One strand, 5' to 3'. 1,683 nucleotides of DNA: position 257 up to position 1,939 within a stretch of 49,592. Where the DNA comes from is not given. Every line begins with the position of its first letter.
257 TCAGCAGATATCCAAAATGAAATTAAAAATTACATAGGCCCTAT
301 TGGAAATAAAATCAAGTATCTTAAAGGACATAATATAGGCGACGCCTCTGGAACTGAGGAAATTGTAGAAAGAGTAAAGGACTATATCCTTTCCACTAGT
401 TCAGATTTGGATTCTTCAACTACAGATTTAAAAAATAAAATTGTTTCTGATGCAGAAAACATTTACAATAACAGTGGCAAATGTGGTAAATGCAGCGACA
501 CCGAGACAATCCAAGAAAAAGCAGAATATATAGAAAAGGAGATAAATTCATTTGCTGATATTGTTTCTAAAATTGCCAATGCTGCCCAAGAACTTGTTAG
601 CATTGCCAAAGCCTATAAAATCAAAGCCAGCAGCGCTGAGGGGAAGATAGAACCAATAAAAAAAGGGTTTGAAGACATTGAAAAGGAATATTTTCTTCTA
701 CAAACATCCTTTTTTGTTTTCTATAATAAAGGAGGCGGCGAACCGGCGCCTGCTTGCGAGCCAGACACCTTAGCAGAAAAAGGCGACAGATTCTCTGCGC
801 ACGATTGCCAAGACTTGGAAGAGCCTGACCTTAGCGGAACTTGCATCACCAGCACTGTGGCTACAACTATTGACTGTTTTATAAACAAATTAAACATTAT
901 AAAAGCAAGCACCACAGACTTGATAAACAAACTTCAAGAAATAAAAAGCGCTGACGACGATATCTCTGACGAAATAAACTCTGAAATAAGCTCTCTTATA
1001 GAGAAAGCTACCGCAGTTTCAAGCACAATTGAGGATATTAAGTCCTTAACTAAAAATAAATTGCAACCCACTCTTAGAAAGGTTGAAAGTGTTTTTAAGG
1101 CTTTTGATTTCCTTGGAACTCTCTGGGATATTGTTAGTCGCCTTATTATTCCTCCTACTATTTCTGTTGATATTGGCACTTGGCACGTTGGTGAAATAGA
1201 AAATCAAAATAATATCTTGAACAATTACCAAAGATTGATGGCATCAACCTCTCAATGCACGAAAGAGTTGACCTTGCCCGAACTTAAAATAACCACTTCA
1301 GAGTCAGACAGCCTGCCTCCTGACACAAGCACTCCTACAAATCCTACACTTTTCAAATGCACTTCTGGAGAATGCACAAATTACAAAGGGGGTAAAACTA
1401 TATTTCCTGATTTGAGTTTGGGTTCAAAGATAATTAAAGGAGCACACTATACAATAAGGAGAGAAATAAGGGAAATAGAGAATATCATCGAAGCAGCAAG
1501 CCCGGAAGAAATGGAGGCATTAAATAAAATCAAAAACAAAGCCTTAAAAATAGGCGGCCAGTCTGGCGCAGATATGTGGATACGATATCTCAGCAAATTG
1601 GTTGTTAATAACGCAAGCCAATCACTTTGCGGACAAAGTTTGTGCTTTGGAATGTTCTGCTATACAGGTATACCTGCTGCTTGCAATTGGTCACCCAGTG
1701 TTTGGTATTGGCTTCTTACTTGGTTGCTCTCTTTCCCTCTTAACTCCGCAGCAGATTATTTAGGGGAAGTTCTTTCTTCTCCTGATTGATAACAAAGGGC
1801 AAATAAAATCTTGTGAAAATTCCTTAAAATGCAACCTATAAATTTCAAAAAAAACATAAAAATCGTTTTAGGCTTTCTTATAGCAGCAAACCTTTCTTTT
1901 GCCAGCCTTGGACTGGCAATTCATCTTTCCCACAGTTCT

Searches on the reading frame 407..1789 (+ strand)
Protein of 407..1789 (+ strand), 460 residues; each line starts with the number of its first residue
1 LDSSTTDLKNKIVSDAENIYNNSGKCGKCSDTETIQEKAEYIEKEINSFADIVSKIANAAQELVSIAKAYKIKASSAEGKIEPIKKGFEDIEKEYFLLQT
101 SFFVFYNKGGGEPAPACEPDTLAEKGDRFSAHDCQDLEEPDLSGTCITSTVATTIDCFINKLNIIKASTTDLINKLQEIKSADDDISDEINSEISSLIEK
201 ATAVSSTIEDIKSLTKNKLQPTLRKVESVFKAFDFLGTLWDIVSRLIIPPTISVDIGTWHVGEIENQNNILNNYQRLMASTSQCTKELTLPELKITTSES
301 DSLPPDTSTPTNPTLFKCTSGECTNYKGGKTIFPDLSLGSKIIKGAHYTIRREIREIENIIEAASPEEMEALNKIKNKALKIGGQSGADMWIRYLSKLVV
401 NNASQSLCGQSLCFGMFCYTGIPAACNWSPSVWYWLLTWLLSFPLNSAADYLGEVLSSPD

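Call 79: search_protein_families(library=padloc, alignment_id=A4, max_evalue=0.00001)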
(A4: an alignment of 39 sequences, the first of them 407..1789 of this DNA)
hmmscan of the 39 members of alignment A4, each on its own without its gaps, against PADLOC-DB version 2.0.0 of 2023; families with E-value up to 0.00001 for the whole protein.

A. member 1, window:407-1789:+ (460 aa): 0 families

B. families by the number of members that match (of 39 scanned): 64 families (the first 25 are shown)
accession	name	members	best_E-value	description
PDLC00405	SduA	2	8.9e-09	DUF4263 domain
PDLC04055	PD-T4-6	2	4.2e-08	-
PDLC04725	PDC-M60B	2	5.9e-06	-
PDLC03376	MTase_II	1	4e-26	Type II methyltransferase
PDLC03353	MTase_II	1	3.3e-24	Type II methyltransferase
PDLC03351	MTase_II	1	6.9e-23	Type II methyltransferase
PDLC03350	MTase_II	1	6.5e-16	Type II methyltransferase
PDLC02960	RT-Protease_XI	1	1e-15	single gene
PDLC03371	MTase_II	1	4.6e-15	Type II methyltransferase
PDLC02959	RT-Protease_XI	1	1.7e-14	single gene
PDLC03387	MTase_II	1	5.7e-14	Type II methyltransferase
PDLC02707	PbeA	1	8e-14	PbeA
PDLC03299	MTase_II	1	4.1e-13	Type II methyltransferase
PDLC03320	MTase_II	1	1.1e-12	Type II methyltransferase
PDLC03228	MTase_II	1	1.5e-11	Type II methyltransferase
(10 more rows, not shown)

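Call 80: search_protein_families(library=pfam, alignment_id=A4, max_evalue=1e-7)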
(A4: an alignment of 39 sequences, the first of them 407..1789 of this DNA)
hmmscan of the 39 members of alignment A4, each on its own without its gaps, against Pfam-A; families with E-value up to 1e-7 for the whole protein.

A. member 1, window:407-1789:+ (460 aa): 0 families

B. families by the number of members that match (of 39 scanned): 53 families (the first 25 are shown)
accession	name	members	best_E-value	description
PF00072.30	Response_reg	2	5.3e-27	Response regulator receiver domain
PF00437.27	T2SSE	1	2.7e-118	Type II/IV secretion system protein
PF05496.18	RuvB_N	1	3.9e-69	Holliday junction DNA helicase RuvB P-loop domain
PF00308.24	Bac_DnaA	1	9.5e-68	Bacterial DnaA ATPAse domain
PF00912.28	Transgly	1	1.6e-59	Transglycosylase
PF02739.22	5_3_exonuc_N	1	6.9e-52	5'-3' exonuclease, N-terminal resolvase-like domain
PF01709.26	Transcrip_reg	1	1.6e-51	TACO1/YebC second and third domain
PF02096.25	60KD_IMP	1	8e-48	60Kd inner membrane protein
PF08245.18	Mur_ligase_M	1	1.4e-46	Mur ligase middle domain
PF02075.23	RuvC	1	1.9e-45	Crossover junction endodeoxyribonuclease RuvC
PF00932.25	LTD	1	3.7e-36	Lamin Tail Domain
PF18643.7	RE_BsaWI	1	1.3e-35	BsaWI restriction endonuclease type 2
PF13365.12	Trypsin_2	1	5.2e-33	Trypsin-like peptidase domain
PF02518.31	HATPase_c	1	1.1e-30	Histidine kinase-, DNA gyrase B-, and HSP90-like ATPase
PF02367.23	TsaE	1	1.4e-30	Threonylcarbamoyl adenosine biosynthesis protein TsaE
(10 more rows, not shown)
